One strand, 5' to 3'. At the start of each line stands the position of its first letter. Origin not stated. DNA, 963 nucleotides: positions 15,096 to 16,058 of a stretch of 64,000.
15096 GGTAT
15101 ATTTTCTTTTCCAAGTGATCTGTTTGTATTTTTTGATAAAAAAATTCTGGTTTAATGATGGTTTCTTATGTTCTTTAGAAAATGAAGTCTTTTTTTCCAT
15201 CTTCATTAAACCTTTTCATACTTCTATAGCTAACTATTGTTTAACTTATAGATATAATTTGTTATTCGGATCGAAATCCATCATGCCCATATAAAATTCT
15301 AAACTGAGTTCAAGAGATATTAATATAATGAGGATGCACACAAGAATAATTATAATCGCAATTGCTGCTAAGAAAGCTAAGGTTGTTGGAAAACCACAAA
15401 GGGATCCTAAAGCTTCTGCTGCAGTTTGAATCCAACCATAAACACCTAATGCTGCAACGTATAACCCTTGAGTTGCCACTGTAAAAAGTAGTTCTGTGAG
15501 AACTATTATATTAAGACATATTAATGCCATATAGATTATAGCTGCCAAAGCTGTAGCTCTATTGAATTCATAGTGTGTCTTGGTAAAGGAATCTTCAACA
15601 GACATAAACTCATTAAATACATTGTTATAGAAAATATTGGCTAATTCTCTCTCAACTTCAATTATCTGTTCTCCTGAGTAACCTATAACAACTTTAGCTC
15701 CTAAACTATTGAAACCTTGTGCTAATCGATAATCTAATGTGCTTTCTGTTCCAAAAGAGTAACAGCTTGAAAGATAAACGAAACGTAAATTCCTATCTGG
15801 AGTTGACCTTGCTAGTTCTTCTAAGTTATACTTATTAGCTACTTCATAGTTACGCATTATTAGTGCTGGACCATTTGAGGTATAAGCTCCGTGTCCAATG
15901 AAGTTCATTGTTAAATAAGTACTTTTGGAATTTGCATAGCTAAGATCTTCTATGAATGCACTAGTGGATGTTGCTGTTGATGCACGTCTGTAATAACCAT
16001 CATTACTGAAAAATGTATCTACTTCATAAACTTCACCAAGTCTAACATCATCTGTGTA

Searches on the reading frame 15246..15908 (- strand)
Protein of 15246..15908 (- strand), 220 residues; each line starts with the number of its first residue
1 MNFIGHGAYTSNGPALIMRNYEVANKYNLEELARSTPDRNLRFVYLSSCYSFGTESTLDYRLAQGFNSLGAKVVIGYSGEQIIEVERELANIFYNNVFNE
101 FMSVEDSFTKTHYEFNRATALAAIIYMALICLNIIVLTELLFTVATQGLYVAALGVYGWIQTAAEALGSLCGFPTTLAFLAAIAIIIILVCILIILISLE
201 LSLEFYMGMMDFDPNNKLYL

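Call 31: search_protein_families(library=pfam, proteins=[window:15246-15908:-], max_evalue=0.001)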
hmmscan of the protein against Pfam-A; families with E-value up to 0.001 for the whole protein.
window:15246-15908:- (220 aa): 1 family
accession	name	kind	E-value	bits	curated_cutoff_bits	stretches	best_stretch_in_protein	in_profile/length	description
PF01364.23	Peptidase_C25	-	0.00025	20.8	23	1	1-116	233-346/374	Peptidase family C25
